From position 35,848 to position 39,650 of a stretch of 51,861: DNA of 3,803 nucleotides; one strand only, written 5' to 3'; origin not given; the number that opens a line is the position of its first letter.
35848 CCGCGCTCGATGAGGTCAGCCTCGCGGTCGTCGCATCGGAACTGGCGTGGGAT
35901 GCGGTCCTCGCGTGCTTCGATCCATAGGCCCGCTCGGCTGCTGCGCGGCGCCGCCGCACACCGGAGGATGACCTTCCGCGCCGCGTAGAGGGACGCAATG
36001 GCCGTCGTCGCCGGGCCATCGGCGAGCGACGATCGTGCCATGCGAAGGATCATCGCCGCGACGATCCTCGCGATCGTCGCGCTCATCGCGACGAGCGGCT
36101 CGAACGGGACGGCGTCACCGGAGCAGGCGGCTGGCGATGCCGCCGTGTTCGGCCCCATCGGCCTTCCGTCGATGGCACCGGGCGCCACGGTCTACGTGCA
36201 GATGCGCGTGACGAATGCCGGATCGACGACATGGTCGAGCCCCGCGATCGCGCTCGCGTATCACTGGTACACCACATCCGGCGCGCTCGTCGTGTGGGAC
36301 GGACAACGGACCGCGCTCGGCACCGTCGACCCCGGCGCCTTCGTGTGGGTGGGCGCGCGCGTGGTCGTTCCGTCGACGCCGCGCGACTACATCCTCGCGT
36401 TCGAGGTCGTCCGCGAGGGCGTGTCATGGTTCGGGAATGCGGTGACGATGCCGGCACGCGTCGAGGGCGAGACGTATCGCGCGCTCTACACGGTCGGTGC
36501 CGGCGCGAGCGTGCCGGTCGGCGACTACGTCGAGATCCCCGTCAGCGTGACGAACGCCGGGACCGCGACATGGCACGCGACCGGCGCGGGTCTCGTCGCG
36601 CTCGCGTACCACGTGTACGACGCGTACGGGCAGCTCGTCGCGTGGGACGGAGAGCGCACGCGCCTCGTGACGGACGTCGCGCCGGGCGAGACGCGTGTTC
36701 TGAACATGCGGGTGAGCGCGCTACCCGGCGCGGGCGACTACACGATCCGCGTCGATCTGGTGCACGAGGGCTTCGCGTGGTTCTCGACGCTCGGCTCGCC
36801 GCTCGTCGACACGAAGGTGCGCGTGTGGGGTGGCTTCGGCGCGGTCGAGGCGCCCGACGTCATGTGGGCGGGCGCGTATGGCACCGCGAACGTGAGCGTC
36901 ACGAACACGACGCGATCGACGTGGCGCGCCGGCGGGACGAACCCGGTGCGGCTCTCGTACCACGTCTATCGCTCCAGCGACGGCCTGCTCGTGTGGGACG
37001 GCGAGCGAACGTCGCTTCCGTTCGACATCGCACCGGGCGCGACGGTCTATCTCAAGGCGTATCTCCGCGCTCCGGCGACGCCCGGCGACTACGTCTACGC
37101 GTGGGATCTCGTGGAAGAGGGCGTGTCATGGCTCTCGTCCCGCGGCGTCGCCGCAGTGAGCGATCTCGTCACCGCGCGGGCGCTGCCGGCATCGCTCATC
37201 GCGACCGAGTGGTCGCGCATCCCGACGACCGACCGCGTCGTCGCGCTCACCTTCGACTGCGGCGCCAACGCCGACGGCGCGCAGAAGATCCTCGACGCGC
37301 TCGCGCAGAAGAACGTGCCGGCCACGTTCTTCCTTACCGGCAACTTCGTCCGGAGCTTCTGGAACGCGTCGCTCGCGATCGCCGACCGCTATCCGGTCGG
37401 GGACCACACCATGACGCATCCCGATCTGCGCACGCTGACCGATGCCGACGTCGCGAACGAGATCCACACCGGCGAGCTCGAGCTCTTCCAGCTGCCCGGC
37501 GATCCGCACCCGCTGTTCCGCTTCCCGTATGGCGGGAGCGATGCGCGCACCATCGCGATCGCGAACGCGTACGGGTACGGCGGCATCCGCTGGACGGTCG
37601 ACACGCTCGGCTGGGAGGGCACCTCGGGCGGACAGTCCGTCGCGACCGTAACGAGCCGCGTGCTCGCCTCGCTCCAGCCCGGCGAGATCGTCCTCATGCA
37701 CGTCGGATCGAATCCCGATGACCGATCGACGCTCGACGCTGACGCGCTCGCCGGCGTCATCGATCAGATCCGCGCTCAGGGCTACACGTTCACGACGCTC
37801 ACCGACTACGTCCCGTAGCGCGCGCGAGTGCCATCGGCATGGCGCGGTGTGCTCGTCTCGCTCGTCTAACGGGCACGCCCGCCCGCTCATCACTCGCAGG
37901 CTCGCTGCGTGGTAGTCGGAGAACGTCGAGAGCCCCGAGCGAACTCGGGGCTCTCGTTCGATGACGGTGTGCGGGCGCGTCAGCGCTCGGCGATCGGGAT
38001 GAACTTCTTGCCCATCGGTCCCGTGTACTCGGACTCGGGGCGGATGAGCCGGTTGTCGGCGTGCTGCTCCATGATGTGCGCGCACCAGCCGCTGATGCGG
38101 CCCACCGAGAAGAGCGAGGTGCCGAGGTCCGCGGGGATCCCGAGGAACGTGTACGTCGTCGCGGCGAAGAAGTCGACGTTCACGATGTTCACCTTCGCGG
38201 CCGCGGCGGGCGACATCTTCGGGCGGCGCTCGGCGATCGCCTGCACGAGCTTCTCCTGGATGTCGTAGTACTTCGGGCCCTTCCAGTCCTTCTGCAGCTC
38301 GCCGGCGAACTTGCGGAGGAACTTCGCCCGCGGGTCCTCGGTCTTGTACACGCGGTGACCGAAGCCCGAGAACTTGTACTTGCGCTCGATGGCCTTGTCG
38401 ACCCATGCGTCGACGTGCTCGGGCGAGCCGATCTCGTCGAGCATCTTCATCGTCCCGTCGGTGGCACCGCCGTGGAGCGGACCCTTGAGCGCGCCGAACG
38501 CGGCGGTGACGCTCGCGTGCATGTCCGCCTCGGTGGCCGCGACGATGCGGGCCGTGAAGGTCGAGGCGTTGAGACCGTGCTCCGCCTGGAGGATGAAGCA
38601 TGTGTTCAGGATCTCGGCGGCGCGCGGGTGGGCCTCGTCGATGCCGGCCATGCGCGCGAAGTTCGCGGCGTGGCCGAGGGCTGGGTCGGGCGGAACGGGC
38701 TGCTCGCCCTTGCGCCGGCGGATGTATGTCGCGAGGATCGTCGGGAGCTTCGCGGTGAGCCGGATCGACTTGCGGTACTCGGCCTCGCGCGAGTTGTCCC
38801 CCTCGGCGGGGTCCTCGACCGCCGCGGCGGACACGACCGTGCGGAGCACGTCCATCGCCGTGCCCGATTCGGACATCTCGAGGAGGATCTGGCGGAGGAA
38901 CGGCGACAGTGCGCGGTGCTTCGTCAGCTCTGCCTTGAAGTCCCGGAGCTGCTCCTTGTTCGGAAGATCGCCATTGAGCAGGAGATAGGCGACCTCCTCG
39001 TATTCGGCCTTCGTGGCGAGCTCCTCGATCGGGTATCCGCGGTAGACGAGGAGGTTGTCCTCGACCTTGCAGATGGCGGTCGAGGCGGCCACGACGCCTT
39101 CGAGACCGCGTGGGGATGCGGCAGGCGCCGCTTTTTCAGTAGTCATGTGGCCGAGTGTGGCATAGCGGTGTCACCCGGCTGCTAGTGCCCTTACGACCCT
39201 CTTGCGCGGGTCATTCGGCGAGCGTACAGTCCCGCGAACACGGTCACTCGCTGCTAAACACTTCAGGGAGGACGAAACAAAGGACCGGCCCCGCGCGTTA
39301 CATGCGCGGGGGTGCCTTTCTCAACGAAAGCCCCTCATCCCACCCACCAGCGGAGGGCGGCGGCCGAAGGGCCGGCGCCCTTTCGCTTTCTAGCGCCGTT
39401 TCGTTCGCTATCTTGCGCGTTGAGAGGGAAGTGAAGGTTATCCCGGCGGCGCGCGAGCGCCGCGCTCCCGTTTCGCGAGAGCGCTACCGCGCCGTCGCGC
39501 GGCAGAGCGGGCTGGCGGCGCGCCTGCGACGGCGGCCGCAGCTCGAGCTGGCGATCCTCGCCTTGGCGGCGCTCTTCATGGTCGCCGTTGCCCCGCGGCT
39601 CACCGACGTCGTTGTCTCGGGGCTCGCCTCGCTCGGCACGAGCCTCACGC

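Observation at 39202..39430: Promoter- and terminator-delimited ~150-nt structured RNA between gltA and the Ig-like gene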

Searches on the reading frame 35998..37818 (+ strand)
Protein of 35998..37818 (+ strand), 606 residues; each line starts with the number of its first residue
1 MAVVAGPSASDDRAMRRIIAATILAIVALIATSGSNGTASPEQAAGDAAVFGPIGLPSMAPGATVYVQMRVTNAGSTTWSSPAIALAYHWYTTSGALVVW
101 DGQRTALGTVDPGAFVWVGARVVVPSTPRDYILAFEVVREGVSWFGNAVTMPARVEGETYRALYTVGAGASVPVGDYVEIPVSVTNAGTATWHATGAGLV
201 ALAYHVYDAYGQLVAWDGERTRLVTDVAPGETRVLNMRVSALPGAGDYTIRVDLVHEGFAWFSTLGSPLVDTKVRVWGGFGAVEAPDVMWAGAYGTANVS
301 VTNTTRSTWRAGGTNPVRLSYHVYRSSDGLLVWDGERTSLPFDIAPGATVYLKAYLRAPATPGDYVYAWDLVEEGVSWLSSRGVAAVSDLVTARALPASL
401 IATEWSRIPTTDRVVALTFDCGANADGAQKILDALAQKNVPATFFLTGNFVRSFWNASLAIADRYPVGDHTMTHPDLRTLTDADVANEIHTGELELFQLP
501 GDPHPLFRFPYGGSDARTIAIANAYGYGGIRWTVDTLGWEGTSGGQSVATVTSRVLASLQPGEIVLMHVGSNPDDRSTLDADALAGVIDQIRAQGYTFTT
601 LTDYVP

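Call 11: search_protein_families(library=pfam, proteins=[window:35998-37818:+])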
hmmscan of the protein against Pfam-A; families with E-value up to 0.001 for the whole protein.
window:35998-37818:+ (606 aa): 3 families
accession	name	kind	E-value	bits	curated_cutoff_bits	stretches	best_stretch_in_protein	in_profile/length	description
PF01522.26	Polysacc_deac_1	-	1.3e-24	86.9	23.1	1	409-527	3-121/124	Polysaccharide deacetylase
PF16158.11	N_BRCA1_IG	-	2.8e-09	37.9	28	0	59-150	8-103/108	Ig-like domain from next to BRCA1 gene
PF23619.1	Ig_VWA7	-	0.00033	21.3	27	0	225-280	10-64/104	VWA7 Ig-like domain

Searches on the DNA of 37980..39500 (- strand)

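Call 4: search_rna_families(source=window, start=39100, end=39500, threshold=evalue, max_evalue=10, show_alignments=3)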
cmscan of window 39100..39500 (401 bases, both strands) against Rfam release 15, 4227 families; matches with E-value up to 10: 8.
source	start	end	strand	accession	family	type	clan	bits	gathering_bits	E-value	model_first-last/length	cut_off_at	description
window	39301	39388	+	RF02235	asX1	Gene; sRNA;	-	18.5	70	1.6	1-115/115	no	Xanthomonadaceae sRNA asX1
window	39271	39332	+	RF02993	ilvH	Cis-reg;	-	17.3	55.1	0.83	1-68/68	no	ilvH RNA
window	39274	39311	-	RF02401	ClpQY_promoter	Cis-reg;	-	16.2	42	0.34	1-34/57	no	ClpQY promoter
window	39136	39447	+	RF02249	Six3os1_4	Gene; lncRNA;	-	15.9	70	1.8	11-326/326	no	Six3os1 conserved region 4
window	39433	39476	-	RF01074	RF_site1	Cis-reg; frameshift_element;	-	15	40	3.7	1-40/40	no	Putative RNA-dependent RNA polymerase ribosomal frameshift site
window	39289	39321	+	RF02401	ClpQY_promoter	Cis-reg;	-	14.9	42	0.71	1-29/57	no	ClpQY promoter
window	39393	39452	-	RF00305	snoZ248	Gene; snRNA; snoRNA; CD-box;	-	14.7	120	4.4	1-137/137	no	Small nucleolar RNA Z248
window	39284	39388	+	RF02346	ar35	Gene; sRNA;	-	14.5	45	1.9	1-144/144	no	Alphaproteobacterial sRNA ar35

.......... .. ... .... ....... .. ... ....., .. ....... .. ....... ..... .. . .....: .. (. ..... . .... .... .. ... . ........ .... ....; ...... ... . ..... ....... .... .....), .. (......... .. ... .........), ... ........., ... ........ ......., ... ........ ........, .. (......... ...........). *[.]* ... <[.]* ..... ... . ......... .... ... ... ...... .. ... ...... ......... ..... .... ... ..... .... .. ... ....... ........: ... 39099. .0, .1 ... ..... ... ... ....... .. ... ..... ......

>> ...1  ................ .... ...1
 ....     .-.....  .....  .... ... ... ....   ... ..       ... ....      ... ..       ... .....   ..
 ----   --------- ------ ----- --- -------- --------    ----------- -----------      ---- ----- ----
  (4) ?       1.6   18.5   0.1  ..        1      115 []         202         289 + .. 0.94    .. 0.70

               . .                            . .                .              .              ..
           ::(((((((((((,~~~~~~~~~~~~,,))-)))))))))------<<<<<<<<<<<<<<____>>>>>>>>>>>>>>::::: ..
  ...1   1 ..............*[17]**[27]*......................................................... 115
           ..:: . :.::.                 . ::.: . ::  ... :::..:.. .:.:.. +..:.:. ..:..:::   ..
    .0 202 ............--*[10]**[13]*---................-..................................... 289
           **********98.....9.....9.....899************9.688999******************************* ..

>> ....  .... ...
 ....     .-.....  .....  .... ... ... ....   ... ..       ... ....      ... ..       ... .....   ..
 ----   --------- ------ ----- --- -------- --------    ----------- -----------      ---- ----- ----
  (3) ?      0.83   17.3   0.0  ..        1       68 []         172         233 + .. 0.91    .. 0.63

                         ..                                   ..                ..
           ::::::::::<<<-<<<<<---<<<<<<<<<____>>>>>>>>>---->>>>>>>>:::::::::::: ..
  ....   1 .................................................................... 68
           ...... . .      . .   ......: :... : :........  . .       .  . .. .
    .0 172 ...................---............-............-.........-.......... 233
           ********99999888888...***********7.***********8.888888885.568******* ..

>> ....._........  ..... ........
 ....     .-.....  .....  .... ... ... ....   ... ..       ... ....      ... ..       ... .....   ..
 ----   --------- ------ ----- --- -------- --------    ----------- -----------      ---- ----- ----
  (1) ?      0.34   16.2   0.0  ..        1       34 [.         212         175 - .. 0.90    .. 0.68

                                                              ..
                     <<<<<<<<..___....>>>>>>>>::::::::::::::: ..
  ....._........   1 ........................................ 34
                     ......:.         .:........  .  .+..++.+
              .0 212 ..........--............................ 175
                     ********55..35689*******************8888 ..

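Call 47: search_with_rna_model(model_id=R1, sources=[L003, L018, L022, L024, L025, L028, L029, L033, L035, L036, L038, L048, L049, L106, L145, L156, L184, L195], max_evalue=1e-8, make_alignment=true)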
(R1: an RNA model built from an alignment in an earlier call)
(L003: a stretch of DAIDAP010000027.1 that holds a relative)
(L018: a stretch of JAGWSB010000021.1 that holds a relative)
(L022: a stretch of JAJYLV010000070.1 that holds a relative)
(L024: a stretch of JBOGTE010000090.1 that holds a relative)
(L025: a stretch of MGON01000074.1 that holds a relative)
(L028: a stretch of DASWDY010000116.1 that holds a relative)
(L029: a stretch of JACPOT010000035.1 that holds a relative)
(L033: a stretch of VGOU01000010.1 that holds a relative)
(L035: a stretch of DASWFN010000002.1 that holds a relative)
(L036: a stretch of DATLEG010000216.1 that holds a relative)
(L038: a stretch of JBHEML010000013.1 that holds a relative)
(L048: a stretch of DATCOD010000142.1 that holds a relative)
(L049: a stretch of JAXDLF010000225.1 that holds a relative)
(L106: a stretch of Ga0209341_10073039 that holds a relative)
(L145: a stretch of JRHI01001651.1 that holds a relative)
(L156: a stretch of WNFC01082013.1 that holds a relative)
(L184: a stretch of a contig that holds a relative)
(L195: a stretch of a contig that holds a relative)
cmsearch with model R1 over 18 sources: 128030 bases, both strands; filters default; matches with E-value up to 1e-8: 18.
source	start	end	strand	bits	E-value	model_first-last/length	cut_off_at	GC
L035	3784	3873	-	99.9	1.8e-23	1-90/90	no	0.71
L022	3799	3889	-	99.2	2.8e-23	1-90/90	no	0.68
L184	5909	5998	+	98.9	3.3e-23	1-90/90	no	0.71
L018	3811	3901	-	98.2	5e-23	1-90/90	no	0.67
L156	3264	3353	-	97.1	9.7e-23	1-90/90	no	0.69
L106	2664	2755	+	96.4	1.5e-22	1-90/90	no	0.67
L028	1256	1346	-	94.4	4.8e-22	1-90/90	no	0.66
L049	3041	3131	-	91.6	2.6e-21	1-90/90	no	0.66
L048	3163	3252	-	89.2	1e-20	1-90/90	no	0.66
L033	3803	3895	-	88.8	1.4e-20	1-90/90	no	0.71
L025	3801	3894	-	87.9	2.2e-20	1-90/90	no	0.65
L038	3810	3899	-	87.4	3.2e-20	1-90/90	no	0.68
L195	1341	1434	+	82.8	4.8e-19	1-90/90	no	0.64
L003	2370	2460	-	82.5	5.6e-19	1-90/90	no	0.68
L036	909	1004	-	81.3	1.2e-18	1-90/90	no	0.66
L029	3830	3917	-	79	4.6e-18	1-90/90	no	0.59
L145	7669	7765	+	76.3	2.2e-17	1-90/90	no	0.65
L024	3839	3927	-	57.6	1.4e-12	1-90/90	no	0.66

Alignment A5: 18 matches aligned to the model, 100 columns, each read 5' to 3' on its own strand. Consensus structure (alignment columns), stored with it:
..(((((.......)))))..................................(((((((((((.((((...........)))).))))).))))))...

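Call 56: search_rna_families(source=L035, start=3740, end=3920, threshold=evalue, max_evalue=10)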
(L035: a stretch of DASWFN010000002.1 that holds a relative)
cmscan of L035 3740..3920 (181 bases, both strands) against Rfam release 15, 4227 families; matches with E-value up to 10: 5.
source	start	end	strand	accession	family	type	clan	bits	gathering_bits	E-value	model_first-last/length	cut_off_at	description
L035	3741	3830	+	RF02055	STnc380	Gene; sRNA;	-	17.9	60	0.17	1-108/108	no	Enterobacterial sRNA STnc380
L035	3852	3883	+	RF02802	PyrR204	Gene; snRNA; snoRNA; HACA-box;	-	17.6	71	0.21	1-57/57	no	Pyrobaculum sRNA 204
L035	3794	3818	+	RF02031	tpke11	Gene; sRNA;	-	15.5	43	0.52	22-46/77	no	tpke11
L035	3817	3833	-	RF01149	sR10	Gene; snRNA; snoRNA; CD-box;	-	10.3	45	2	38-54/54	no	Small nucleolar RNA sR10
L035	3831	3848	+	RF01309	sR60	Gene; snRNA; snoRNA; CD-box;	CL00132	10.3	50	8.7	1-55/55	no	Small nucleolar RNA sR60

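Call 57: search_rna_families(source=L012, start=3690, end=3930, threshold=evalue, max_evalue=10)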
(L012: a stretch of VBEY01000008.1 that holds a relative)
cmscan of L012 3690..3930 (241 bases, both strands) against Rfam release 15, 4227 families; matches with E-value up to 10: 4.
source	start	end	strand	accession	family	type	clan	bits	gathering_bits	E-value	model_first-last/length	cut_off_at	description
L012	3730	3839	-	RF02346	ar35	Gene; sRNA;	-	20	45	0.064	1-144/144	no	Alphaproteobacterial sRNA ar35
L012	3739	3762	+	RF01836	weev_FSE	Cis-reg; frameshift_element;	-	15.8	40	6.8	1-27/27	no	ribosomal frameshift site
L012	3857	3883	-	RF02201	TTC28-AS1_4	Gene; lncRNA;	-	13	45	4.7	87-113/113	no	TTC28 antisense RNA 1 conserved region 4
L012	3762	3778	-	RF01149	sR10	Gene; snRNA; snoRNA; CD-box;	-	10.3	45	2.6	38-54/54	no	Small nucleolar RNA sR10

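Call 77: search_with_rna_model(model_id=R1, sources=[L201, L202, L203, L204], max_evalue=1, show_alignments=4)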
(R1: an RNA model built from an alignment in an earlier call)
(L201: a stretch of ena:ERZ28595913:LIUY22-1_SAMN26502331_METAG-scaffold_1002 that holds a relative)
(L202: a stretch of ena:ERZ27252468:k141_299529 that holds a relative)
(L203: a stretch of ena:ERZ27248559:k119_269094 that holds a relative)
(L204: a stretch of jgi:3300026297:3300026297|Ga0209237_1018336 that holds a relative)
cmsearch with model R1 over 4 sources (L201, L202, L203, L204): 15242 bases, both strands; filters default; matches with E-value up to 1: 9.
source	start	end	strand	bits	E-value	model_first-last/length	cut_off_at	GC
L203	1376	1465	+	89.2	1.2e-21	1-90/90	no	0.66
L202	1196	1285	+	86.2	7.5e-21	1-90/90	no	0.64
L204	1343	1433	+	83.7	3.3e-20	1-90/90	no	0.64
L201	1345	1438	+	70.7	7.4e-17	1-90/90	no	0.68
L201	1397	1435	-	28.7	4.8e-06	50-87/90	no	0.77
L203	1425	1462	-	23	0.00014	50-87/90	no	0.76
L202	1245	1282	-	22.5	0.0002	50-87/90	no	0.79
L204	1392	1430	-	19.9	0.00087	50-87/90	no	0.79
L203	1576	1612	-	8.7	0.71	51-86/90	no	0.89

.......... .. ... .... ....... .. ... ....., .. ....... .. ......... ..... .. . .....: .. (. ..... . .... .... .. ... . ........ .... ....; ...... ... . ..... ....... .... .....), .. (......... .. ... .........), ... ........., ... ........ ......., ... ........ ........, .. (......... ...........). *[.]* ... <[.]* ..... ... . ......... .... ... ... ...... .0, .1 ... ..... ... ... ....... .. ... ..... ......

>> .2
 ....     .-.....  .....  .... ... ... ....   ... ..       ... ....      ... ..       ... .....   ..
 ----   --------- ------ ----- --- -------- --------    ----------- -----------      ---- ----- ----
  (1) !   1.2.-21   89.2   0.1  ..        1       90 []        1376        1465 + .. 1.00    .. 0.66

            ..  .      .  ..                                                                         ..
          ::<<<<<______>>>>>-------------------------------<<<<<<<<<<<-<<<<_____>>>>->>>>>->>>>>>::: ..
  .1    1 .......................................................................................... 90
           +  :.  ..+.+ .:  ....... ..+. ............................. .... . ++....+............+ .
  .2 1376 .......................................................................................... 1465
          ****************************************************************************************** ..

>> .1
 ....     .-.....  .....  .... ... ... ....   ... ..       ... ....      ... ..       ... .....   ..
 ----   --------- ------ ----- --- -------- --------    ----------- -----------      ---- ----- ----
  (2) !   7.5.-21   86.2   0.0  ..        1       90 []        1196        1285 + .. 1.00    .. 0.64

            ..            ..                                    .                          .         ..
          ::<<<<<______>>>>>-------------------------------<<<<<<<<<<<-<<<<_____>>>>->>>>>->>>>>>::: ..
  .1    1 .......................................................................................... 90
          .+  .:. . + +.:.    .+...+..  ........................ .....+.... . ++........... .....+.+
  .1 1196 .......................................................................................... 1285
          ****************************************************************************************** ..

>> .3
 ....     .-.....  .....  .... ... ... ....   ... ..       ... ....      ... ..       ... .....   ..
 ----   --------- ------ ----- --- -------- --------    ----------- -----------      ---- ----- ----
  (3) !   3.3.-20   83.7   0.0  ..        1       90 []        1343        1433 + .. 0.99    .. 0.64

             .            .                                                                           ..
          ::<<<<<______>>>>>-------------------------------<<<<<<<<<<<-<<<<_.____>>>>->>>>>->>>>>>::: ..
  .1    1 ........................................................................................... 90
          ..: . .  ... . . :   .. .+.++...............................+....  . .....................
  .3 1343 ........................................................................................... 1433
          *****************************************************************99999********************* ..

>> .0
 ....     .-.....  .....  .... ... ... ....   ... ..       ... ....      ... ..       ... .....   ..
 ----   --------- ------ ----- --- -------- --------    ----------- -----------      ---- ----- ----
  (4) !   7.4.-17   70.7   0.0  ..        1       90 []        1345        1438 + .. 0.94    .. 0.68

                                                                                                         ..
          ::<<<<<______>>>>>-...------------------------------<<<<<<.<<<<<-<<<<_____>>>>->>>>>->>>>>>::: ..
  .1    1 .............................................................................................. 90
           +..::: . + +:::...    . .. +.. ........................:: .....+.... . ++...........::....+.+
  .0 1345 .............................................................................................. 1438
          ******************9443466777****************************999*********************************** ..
